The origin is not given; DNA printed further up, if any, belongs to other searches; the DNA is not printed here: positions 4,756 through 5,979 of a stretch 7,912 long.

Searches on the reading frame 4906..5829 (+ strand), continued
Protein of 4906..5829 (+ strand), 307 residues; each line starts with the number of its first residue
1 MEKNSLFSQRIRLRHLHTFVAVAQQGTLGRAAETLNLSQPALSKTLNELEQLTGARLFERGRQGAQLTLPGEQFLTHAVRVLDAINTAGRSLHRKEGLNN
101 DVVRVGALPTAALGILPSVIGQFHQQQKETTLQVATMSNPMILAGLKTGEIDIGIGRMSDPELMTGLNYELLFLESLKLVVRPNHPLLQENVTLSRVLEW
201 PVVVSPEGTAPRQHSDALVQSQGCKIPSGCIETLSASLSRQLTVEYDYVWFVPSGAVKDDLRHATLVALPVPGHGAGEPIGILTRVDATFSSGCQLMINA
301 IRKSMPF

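Call 73: search_solved_structures(query=window:4906-5826:+, max_evalue=1e-10)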
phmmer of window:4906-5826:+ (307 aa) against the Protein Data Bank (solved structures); distinct sequences matched with E-value up to 1e-10: 17.
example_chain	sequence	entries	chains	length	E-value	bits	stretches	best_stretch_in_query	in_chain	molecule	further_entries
2h98_A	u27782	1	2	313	1.3e-28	103.6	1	12-285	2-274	HTH-type transcriptional regulator catM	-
2h99_A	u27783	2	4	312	2.7e-21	79.6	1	12-259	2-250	HTH-type transcriptional regulator benM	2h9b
3k1m_A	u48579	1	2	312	3.8e-21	79.1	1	12-259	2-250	HTH-type transcriptional regulator benM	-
3k1p_A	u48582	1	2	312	9.4e-21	77.8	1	12-259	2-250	HTH-type transcriptional regulator benM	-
3k1n_A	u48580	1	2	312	9.4e-21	77.8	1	12-259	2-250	HTH-type transcriptional regulator benM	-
8h3v_S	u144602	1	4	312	2.4e-18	69.9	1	12-287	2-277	NtcB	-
3fxq_A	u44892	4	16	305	2.3e-16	63.4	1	11-208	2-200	LysR type regulator of tsaMBCD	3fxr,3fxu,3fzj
6g1d_C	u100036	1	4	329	5.4e-16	62.2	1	10-208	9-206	Hydrogen peroxide-inducible genes activator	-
6g4r_B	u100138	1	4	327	5.6e-16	62.1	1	10-208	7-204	Hydrogen peroxide-inducible genes activator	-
6g1b_B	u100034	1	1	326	5.9e-16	62.1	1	10-207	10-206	Hydrogen peroxide-inducible genes activator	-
6g1b_J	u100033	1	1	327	5.9e-16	62.1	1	10-207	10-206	Hydrogen peroxide-inducible genes activator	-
7w06_A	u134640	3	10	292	1.1e-15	61.1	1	12-205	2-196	Transcriptional regulator, LysR family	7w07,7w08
5y2v_A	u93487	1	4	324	4.3e-13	52.7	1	11-211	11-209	Rubisco operon transcriptional regulator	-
1ixc_A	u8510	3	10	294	9.9e-13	51.5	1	13-159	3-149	LysR-type regulatory protein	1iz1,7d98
4x6g_A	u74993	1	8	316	1e-12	51.4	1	11-186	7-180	OxyR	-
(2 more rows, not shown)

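Call 81: search_solved_structures(query=window:4906-5826:+, max_evalue=1e-20, show_alignments=2)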
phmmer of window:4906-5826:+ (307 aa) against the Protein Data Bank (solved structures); distinct sequences matched with E-value up to 1e-20: 5.
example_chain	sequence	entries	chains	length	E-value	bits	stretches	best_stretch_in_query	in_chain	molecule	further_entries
2h98_A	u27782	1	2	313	1.3e-28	103.6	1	12-285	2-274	HTH-type transcriptional regulator catM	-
2h99_A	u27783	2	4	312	2.7e-21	79.6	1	12-259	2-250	HTH-type transcriptional regulator benM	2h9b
3k1m_A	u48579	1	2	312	3.8e-21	79.1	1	12-259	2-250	HTH-type transcriptional regulator benM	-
3k1p_A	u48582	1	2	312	9.4e-21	77.8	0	12-259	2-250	HTH-type transcriptional regulator benM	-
3k1n_A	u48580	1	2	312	9.4e-21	77.8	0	12-259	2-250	HTH-type transcriptional regulator benM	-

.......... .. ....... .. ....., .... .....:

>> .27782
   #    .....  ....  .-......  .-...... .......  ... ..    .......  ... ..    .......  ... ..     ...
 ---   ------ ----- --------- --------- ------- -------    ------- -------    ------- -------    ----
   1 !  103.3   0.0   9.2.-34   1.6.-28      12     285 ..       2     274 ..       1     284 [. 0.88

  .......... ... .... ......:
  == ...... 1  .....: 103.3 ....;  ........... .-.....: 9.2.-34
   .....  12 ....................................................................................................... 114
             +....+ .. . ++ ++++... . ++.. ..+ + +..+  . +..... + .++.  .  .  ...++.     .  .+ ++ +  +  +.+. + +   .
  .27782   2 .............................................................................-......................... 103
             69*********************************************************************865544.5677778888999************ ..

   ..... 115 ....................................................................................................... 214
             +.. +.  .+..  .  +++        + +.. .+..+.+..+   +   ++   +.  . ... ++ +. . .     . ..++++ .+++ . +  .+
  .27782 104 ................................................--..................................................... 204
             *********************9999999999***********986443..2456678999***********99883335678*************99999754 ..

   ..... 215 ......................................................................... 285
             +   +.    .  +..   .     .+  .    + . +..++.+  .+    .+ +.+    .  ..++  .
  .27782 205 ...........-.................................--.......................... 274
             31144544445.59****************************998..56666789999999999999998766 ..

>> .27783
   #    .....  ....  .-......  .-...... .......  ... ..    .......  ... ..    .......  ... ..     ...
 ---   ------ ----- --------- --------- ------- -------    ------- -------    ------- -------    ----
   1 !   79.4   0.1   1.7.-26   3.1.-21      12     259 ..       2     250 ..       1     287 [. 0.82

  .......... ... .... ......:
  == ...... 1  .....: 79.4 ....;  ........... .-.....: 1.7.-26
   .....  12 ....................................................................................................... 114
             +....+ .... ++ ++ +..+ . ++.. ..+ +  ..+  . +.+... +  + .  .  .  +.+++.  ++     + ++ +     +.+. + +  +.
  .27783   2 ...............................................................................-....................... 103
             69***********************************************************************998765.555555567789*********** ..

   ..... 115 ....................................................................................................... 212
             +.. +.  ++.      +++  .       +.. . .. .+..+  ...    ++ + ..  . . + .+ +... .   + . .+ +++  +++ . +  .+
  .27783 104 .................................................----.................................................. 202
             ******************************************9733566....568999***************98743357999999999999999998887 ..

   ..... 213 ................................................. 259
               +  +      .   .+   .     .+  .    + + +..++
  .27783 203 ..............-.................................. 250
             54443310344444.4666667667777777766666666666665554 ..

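Call 90: search_protein_representatives(protein=window:4906-5826:+)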
Query: 307 residues. Proteins with E-value up to 0.001 (for the whole library): 86551; up to 1e-10: 14706; up to 1e-30: 247. The best 150 are listed.
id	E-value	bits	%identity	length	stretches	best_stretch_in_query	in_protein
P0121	6.8e-124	429.5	99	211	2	57-190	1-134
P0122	5.2e-111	387.2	98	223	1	1-190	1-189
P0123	2.5e-100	352.1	80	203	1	82-276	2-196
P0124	4.0e-98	344.9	79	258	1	21-238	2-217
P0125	2.1e-96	339.2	55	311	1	1-301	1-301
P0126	3.1e-95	335.4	54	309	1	4-304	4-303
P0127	1.1e-71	258.2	45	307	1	10-296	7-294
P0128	2.9e-69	250.2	78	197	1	158-303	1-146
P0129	6.1e-69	249.1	47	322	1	7-292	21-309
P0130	4.5e-65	236.4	44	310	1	9-287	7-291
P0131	1.1e-64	235.2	43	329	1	6-303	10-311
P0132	1.9e-64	234.3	79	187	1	71-208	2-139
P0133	5.0e-63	229.7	80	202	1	158-291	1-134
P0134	8.0e-63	229.0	100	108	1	202-307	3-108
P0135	2.0e-62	227.7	96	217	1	197-307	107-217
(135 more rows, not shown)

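Call 91: find_encoding_contigs(protein=P0125, flank=6000, max_places=2)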
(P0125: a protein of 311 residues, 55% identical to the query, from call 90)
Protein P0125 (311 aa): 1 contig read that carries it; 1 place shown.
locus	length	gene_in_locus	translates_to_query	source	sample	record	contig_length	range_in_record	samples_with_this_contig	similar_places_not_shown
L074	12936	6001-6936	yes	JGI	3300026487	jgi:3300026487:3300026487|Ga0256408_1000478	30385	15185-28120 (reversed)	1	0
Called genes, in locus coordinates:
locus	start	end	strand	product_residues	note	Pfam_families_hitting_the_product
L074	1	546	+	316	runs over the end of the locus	PF00389:2-Hacid_dh, PF02826:2-Hacid_dh_C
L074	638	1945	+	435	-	PF12832:MFS_1_like (faint), PF07690:MFS_1, PF13347:MFS_2, PF07690:MFS_1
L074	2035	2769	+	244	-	PF01418:HTH_6, PF01380:SIS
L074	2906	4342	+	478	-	PF00232:Glyco_hydro_1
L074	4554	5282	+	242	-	PF12391:PCDO_beta_N, PF00775:Dioxygenase_C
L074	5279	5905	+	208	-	PF00775:Dioxygenase_C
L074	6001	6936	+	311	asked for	PF00126:HTH_1, PF03466:LysR_substrate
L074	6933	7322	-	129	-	PF02627:CMD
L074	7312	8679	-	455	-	PF00206:Lyase_1, PF10397:ADSL_C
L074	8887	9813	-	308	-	PF00532:Peripla_BP_1, PF13407:Peripla_BP_4, PF13458:Peripla_BP_6 (weak)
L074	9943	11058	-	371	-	PF01408:GFO_IDH_MocA, PF22725:GFO_IDH_MocA_C3, PF02894:GFO_IDH_MocA_C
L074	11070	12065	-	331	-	PF01408:GFO_IDH_MocA, PF03435:Sacchrp_dh_NADP (faint), PF02894:GFO_IDH_MocA_C, PF22725:GFO_IDH_MocA_C3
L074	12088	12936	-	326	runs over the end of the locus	PF00389:2-Hacid_dh, PF02826:2-Hacid_dh_C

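Call 92: find_encoding_contigs(protein=P0126, flank=6000, max_places=2)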
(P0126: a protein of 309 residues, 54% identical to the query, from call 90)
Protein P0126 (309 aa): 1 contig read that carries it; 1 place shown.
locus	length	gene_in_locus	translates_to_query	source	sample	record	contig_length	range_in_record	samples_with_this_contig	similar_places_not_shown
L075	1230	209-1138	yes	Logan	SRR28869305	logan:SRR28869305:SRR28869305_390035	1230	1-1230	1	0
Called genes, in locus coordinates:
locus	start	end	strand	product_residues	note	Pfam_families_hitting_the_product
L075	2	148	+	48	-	?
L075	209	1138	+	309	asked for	PF00126:HTH_1, PF03466:LysR_substrate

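Call 93: find_encoding_contigs(protein=P0127, flank=6000, max_places=2)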
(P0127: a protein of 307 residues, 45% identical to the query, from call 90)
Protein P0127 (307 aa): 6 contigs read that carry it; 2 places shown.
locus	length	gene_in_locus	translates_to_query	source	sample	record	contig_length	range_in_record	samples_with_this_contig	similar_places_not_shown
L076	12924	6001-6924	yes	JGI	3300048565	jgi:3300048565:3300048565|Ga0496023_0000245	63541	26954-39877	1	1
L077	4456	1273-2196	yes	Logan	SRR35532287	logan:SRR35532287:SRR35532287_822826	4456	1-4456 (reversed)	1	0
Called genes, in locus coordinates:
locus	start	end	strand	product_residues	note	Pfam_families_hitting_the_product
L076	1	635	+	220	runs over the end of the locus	PF00072:Response_reg, PF00196:GerE, PF04545:Sigma70_r4 (weak), PF08281:Sigma70_r4_2 (weak)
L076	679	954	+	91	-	PF01402:RHH_1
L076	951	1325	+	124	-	PF01850:PIN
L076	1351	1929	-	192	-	PF11578:DUF3237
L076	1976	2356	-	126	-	PF07366:SnoaL, PF14534:DUF4440 (weak), PF12680:SnoaL_2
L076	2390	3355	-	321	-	PF09992:NAGPA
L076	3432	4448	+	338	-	PF00316:FBPase, PF18913:FBPase_C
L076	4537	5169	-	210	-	PF00775:Dioxygenase_C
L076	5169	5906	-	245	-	PF12391:PCDO_beta_N, PF00775:Dioxygenase_C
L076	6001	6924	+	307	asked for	PF00126:HTH_1, PF03466:LysR_substrate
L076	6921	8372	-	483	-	PF05787:PhoX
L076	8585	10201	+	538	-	PF01408:GFO_IDH_MocA, PF19051:GFO_IDH_MocA_C2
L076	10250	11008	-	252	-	PF06283:ThuA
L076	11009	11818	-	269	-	PF08123:DOT1 (faint), PF13847:Methyltransf_31 (weak), PF13649:Methyltransf_25 (weak)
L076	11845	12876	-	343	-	PF08240:ADH_N, PF00107:ADH_zinc_N, PF13602:ADH_zinc_N_2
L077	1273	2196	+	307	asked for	PF00126:HTH_1, PF03466:LysR_substrate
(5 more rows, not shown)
